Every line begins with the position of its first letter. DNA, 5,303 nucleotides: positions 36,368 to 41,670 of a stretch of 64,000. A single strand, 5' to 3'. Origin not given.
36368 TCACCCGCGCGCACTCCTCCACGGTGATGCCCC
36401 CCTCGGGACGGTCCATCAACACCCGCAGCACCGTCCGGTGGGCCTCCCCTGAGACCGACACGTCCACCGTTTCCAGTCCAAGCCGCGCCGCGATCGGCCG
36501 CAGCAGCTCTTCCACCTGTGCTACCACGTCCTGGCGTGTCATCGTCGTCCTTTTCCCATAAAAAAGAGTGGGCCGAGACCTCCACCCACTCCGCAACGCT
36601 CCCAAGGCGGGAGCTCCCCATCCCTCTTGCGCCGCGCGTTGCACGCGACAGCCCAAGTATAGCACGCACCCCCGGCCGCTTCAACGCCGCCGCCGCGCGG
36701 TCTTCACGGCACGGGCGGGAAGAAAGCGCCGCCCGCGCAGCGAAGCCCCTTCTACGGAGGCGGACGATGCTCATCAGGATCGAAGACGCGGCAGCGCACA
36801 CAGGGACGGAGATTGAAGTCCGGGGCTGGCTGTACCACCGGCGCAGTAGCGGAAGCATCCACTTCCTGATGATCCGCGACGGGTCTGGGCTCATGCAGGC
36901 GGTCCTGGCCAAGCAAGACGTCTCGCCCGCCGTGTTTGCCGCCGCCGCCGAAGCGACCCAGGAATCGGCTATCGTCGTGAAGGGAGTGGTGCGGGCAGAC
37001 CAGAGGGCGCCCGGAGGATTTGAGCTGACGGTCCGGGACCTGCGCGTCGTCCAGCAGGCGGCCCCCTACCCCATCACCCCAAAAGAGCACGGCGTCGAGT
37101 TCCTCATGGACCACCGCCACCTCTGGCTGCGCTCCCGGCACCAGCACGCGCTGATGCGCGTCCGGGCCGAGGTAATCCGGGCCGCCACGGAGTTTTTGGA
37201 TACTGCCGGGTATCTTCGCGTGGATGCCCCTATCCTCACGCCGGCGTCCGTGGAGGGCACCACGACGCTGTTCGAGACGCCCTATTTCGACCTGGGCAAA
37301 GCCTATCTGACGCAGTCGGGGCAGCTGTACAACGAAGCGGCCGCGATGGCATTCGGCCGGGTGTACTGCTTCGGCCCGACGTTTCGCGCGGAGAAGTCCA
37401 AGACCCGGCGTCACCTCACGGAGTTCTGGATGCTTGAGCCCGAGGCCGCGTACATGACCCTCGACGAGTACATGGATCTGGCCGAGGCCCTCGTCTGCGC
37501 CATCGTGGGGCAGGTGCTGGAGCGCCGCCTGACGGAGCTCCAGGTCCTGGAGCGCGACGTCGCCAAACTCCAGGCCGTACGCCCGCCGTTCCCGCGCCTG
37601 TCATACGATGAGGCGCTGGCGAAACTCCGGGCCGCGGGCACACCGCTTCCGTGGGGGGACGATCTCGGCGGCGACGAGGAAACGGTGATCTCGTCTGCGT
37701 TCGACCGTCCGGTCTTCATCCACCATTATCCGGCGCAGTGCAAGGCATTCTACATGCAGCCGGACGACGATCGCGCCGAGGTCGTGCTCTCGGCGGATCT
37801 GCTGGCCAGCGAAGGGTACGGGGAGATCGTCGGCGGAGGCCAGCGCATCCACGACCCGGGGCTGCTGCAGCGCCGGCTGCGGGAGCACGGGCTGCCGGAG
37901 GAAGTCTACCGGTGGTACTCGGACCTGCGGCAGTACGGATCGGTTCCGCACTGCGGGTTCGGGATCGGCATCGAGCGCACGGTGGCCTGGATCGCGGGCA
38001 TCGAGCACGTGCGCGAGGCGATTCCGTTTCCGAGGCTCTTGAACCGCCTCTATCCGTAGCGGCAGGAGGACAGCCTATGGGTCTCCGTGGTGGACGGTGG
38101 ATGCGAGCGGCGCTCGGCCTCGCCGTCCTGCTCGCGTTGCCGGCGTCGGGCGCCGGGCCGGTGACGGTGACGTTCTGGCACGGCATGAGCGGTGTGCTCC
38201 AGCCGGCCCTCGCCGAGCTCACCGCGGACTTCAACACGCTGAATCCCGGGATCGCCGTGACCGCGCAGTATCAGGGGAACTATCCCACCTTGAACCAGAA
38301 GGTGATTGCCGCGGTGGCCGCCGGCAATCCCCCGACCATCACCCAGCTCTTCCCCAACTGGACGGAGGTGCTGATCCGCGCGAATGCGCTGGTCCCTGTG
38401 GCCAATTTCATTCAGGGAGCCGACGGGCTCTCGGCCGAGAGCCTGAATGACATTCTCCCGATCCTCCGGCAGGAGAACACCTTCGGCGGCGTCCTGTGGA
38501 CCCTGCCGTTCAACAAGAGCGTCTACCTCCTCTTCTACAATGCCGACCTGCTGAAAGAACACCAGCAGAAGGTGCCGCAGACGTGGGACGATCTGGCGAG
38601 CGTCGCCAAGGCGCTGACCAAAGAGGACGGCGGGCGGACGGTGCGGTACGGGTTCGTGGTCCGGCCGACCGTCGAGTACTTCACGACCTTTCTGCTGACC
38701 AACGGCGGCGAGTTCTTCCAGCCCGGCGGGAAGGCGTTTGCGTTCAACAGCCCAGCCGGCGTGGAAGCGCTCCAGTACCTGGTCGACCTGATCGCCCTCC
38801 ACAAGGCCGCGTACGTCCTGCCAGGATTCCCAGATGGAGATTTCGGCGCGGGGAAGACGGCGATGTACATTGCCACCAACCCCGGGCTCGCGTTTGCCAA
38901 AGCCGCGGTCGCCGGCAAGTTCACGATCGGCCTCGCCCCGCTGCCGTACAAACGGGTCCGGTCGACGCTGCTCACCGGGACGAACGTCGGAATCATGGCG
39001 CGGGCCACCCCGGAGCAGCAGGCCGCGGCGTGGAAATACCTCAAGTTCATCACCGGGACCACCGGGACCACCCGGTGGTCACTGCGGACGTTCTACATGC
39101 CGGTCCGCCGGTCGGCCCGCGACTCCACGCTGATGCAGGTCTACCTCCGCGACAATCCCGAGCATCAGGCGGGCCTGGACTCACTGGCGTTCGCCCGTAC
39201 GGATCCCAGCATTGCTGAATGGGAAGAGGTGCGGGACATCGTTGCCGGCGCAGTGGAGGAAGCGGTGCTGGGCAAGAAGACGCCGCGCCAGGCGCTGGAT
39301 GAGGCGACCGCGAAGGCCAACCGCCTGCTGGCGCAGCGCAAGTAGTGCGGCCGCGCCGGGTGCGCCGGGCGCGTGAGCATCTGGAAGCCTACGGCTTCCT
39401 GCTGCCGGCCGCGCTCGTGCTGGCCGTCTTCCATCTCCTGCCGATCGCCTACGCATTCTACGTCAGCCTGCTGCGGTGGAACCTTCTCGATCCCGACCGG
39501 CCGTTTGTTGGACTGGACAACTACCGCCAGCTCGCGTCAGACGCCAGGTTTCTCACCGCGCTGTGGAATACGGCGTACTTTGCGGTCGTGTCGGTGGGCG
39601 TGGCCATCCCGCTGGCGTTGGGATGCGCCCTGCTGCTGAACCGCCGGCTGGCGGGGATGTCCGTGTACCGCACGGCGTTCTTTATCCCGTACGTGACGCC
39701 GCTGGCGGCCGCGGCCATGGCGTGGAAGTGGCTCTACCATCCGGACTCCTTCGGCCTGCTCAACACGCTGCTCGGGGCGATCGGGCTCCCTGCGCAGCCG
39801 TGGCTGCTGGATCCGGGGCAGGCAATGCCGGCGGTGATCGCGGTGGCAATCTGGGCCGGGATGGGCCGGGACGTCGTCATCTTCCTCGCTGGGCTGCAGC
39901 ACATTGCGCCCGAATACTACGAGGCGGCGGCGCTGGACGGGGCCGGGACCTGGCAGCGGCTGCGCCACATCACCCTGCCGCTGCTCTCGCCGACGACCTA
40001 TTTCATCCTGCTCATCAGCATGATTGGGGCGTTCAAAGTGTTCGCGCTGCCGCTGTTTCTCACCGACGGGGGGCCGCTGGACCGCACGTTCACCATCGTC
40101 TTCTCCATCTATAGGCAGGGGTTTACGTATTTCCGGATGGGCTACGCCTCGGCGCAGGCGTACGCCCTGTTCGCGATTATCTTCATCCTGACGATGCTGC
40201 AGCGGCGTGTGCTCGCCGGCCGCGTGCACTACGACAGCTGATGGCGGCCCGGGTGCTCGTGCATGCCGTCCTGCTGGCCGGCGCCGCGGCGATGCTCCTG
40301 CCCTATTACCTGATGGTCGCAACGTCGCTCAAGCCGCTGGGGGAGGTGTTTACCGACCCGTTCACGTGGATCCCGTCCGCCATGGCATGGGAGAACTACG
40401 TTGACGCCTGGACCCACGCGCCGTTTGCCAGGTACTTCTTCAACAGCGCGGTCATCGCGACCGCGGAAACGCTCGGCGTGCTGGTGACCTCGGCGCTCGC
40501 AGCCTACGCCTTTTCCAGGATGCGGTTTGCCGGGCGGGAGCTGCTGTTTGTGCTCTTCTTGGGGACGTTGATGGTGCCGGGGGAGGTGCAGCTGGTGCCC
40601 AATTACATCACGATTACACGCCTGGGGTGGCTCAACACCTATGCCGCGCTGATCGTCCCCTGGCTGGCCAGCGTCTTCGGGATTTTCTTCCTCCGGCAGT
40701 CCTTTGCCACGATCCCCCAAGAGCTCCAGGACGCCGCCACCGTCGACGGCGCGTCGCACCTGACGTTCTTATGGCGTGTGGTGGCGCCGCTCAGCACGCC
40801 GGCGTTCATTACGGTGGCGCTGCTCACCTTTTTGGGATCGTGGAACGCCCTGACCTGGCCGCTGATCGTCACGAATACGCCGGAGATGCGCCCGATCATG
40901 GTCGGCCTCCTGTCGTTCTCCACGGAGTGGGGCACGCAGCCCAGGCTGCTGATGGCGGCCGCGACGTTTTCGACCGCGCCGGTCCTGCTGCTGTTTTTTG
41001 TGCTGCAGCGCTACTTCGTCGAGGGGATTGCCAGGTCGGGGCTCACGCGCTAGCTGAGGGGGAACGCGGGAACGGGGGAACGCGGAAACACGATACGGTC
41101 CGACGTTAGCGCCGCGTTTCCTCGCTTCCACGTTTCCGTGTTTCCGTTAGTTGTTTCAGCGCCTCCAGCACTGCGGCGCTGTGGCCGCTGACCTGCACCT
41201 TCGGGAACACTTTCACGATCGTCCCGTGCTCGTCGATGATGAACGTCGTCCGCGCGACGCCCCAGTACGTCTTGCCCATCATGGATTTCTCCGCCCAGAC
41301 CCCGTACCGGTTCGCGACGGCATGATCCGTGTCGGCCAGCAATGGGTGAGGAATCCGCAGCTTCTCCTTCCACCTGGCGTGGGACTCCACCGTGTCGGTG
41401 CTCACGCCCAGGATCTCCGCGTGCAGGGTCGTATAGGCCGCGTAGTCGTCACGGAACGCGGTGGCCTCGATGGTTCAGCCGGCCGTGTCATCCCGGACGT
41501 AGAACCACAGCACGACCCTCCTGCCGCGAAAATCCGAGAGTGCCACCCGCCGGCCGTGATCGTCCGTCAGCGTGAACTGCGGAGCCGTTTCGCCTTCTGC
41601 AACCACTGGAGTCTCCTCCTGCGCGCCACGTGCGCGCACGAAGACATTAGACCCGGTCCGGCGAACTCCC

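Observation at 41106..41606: Bcp/PrxQ peroxiredoxin with an in-frame UGA at the peroxidatic-cysteine codon: candidate PrxU-like selenoprotein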

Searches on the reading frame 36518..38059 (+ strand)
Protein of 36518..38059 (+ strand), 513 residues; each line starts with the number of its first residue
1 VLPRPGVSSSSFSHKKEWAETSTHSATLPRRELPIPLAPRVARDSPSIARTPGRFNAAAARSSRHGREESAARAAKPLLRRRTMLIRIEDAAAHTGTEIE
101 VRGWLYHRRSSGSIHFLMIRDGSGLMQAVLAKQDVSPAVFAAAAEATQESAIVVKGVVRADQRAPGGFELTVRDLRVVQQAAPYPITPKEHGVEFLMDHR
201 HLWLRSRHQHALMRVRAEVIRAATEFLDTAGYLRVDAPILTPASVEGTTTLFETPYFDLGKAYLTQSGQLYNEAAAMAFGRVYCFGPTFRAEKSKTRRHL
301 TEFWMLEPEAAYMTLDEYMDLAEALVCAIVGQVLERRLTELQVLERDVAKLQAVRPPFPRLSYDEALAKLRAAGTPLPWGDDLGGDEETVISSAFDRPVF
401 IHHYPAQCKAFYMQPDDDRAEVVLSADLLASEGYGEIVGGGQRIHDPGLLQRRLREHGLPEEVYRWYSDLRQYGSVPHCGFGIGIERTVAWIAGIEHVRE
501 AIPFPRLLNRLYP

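Call 20: search_protein_families(library=pfam, proteins=[window:36518-38059:+], max_evalue=0.00001)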
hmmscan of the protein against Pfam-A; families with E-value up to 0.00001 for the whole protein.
window:36518-38059:+ (513 aa): 2 families
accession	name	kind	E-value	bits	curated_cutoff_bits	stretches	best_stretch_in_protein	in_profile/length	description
PF00152.25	tRNA-synt_2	-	1e-70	238.7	25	1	194-506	3-306/308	tRNA synthetases class II (D, K and N)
PF01336.31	tRNA_anti-codon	-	5.4e-11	42.7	27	1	100-178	2-75/75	OB-fold nucleic acid binding domain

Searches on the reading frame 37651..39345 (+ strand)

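Call 20: search_protein_families(library=pfam, proteins=[window:37651-39345:+], max_evalue=0.00001)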
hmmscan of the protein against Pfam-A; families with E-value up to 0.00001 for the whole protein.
window:37651-39345:+ (564 aa): 2 families
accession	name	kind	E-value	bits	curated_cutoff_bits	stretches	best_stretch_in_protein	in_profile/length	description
PF13416.11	SBP_bac_8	-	1e-35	124.4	27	1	190-493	2-269/279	Bacterial extracellular solute-binding protein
PF01547.30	SBP_bac_1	-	1.1e-32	114.7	26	1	184-471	5-304/307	Bacterial extracellular solute-binding protein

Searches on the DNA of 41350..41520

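Call 60: search_rna_families(source=window, start=41350, end=41520, threshold=evalue, max_evalue=10)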
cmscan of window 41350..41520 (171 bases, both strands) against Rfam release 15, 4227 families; matches with E-value up to 10: 0.
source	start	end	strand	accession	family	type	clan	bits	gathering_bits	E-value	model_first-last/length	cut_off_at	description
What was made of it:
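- Closest known: Bacterial SECIS consensus. Different: Rfam has no matching family (call 60).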
